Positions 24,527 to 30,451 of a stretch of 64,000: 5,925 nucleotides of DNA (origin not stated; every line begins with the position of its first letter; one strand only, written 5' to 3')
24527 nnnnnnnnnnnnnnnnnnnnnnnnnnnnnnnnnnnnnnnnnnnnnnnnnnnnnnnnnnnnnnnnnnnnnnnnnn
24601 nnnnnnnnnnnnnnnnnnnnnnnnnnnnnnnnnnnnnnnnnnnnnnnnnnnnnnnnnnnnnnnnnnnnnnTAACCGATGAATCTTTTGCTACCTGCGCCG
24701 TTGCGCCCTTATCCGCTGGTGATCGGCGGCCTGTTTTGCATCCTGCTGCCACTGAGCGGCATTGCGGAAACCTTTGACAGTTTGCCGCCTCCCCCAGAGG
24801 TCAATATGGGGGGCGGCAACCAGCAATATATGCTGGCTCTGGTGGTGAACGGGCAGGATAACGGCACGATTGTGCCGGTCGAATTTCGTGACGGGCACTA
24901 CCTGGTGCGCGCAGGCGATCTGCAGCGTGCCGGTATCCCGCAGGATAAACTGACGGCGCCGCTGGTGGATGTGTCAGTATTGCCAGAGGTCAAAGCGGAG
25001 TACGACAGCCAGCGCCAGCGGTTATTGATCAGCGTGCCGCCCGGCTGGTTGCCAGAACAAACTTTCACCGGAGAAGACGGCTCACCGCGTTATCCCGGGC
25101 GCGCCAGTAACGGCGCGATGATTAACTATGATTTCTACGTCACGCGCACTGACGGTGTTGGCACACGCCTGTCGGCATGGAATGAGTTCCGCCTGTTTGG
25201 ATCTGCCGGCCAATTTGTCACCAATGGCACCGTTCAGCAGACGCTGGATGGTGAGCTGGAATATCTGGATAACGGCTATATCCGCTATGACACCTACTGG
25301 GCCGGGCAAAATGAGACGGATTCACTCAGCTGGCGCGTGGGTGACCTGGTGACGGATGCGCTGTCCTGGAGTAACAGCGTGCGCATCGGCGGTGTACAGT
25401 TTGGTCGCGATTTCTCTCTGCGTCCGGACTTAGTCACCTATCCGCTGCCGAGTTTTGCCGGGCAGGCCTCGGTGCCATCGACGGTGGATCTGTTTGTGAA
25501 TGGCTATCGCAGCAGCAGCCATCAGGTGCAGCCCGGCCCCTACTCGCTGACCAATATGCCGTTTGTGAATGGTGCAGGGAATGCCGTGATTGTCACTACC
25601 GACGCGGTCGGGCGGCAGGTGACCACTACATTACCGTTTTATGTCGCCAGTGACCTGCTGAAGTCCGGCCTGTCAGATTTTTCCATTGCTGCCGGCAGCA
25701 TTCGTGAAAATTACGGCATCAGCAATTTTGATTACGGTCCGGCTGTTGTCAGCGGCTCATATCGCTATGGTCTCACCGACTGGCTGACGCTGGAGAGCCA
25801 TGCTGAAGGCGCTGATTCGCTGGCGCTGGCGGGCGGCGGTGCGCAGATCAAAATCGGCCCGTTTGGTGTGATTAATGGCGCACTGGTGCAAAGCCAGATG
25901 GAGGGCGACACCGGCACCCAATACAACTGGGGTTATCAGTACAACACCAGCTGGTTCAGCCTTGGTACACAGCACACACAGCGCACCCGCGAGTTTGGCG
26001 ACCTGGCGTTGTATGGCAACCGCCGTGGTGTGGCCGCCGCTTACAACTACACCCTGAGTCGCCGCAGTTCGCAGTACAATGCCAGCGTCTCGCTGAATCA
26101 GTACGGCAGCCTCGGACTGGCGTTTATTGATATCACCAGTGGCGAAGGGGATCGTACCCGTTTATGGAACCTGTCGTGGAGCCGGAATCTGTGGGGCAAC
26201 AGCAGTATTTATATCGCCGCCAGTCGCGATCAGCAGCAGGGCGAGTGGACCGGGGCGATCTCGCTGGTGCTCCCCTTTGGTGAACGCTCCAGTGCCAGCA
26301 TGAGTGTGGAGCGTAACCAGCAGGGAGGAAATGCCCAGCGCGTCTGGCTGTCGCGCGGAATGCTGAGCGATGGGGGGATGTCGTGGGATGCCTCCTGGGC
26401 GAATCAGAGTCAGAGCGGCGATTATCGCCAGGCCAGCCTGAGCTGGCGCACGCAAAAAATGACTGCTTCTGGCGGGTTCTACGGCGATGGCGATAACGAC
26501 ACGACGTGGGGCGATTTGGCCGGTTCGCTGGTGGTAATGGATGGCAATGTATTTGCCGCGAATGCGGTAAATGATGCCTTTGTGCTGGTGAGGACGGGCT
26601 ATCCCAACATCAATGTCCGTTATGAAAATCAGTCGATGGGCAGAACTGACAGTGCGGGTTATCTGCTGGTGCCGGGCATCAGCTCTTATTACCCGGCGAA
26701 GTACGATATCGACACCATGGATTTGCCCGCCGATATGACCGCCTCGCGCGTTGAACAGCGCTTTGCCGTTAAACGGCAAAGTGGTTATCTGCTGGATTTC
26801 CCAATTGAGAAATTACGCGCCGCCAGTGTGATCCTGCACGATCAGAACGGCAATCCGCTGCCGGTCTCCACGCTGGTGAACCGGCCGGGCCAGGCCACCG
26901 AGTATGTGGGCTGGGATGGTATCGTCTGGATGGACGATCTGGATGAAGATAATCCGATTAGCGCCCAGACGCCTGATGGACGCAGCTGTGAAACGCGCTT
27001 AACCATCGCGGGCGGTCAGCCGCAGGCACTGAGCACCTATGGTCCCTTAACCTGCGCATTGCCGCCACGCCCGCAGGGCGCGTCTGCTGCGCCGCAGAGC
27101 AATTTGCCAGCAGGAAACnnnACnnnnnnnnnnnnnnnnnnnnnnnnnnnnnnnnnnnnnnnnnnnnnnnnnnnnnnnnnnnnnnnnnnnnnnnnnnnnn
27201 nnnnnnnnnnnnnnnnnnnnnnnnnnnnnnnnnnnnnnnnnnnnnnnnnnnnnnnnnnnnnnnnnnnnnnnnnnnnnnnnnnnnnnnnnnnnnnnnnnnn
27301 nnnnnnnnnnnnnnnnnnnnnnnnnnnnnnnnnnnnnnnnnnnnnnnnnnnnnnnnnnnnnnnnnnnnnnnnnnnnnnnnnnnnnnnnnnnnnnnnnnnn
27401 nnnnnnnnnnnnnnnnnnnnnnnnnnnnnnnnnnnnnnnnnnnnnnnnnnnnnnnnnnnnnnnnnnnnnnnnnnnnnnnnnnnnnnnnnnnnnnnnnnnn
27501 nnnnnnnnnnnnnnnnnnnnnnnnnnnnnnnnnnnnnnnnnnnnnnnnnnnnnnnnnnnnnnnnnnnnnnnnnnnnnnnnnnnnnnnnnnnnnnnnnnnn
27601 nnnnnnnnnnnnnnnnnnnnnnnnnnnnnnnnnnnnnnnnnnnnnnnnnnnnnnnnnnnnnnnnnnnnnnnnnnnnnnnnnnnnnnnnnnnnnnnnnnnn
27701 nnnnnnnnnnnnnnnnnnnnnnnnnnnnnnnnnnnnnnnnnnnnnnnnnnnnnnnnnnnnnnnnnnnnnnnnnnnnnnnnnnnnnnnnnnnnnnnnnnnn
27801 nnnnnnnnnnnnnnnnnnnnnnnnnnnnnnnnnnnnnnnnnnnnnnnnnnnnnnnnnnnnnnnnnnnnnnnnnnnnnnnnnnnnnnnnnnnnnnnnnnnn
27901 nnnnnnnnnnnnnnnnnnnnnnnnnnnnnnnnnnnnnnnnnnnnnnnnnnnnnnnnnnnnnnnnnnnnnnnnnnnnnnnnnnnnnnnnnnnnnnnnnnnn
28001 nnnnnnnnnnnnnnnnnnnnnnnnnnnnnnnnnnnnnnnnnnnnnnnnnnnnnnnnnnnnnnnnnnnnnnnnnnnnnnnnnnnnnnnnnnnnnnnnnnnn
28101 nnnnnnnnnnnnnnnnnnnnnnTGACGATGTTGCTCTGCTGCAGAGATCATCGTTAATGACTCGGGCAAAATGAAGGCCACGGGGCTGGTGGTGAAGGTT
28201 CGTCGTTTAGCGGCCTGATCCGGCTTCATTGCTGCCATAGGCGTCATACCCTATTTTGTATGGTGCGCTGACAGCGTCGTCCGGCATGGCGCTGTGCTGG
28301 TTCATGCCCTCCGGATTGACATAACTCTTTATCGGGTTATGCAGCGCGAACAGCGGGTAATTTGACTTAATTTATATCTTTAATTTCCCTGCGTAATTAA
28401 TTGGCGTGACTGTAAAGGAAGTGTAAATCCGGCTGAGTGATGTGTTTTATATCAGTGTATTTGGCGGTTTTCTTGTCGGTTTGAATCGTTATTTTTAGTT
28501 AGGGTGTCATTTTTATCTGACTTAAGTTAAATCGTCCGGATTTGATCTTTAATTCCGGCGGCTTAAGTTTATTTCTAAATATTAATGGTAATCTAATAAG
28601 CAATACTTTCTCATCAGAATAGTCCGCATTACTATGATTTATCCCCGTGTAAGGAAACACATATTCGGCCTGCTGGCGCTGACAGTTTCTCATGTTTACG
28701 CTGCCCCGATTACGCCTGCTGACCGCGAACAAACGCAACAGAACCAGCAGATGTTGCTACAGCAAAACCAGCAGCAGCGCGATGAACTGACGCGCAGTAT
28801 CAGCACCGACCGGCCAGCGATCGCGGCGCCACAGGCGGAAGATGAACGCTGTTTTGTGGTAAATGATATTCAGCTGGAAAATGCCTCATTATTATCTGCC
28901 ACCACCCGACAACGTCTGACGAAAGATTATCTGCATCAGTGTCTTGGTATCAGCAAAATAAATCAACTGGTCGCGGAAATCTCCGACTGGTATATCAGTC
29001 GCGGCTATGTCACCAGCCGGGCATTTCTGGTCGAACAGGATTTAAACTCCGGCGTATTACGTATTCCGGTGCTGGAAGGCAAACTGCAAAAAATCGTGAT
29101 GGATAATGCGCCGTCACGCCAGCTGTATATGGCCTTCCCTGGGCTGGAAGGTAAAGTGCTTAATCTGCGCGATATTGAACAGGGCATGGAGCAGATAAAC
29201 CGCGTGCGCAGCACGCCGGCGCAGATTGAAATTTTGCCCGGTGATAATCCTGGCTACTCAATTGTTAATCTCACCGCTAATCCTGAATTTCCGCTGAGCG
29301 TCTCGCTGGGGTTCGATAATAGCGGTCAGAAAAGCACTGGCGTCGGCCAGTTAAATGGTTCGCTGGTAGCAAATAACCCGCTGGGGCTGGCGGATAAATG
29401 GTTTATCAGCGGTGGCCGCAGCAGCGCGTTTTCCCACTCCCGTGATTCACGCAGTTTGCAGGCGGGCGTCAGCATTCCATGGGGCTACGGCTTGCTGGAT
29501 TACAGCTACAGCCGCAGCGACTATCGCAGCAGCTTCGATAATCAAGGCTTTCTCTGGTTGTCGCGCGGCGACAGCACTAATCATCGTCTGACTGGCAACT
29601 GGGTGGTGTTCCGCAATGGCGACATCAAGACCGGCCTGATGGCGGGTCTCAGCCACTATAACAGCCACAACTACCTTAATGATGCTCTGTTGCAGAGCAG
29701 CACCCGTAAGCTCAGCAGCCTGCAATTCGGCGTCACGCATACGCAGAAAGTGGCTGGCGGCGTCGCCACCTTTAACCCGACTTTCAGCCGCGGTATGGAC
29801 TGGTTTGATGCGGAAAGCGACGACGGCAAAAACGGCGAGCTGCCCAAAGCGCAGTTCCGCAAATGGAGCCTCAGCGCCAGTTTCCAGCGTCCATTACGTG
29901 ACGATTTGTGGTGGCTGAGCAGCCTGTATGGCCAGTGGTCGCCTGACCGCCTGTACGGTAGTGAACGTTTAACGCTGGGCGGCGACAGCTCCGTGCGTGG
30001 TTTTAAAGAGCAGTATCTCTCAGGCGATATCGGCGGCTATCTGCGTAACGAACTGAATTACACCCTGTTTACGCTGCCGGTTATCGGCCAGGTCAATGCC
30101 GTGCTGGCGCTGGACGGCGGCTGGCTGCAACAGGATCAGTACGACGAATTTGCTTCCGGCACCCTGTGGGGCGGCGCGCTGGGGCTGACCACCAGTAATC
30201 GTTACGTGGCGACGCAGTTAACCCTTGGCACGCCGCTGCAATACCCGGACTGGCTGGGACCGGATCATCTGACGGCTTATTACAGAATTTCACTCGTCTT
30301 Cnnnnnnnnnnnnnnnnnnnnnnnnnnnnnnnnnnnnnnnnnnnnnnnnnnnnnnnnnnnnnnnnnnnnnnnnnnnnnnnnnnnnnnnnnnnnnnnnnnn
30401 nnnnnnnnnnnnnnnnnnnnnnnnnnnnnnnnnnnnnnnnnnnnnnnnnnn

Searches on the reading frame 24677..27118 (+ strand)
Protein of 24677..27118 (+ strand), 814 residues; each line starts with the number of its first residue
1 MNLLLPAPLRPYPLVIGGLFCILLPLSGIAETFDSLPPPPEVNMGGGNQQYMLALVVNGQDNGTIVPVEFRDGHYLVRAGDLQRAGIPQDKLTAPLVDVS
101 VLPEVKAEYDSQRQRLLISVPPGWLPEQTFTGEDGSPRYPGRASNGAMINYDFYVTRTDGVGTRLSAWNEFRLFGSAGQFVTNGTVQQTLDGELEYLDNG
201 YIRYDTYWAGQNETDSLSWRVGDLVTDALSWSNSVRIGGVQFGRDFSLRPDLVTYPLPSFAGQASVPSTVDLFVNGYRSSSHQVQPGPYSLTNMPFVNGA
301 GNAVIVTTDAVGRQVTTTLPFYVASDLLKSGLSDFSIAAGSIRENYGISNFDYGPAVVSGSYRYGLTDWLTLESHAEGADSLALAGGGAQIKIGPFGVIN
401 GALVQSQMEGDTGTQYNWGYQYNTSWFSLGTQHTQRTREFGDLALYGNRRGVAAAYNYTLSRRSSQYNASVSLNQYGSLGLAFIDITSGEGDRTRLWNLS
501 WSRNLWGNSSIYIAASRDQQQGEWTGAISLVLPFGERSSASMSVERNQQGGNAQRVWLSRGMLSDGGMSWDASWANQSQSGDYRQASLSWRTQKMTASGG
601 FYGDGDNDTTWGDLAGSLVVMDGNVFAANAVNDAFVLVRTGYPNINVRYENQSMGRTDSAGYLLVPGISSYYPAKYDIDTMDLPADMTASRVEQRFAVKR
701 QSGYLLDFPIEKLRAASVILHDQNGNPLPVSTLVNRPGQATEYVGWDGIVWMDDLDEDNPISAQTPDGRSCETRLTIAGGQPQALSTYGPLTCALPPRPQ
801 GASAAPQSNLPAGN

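Call 59: search_protein_families(library=pfam, proteins=[window:24677-27118:+], max_evalue=0.00001)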
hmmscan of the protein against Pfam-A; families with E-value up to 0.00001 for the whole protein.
window:24677-27118:+ (814 aa): 1 family
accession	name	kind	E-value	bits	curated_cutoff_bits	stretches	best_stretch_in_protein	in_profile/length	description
PF00577.26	Usher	-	1.7e-34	120.1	27.1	1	233-691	62-532/549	Outer membrane usher protein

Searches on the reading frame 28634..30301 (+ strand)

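Call 59: search_protein_families(library=pfam, proteins=[window:28634-30301:+], max_evalue=0.00001)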
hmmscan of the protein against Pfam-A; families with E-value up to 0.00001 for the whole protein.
window:28634-30301:+ (556 aa): 3 families
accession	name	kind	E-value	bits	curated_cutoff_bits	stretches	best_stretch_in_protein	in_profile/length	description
PF03865.19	ShlB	-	1.6e-92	310.8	22.7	1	207-519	1-310/311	Haemolysin secretion/activation protein ShlB/FhaC/HecB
PF08479.16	POTRA_2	-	2.2e-25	88.7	24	1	74-149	1-76/76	POTRA domain, ShlB-type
PF17287.7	POTRA_3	-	1e-20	73.4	27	1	151-202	2-56/56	POTRA domain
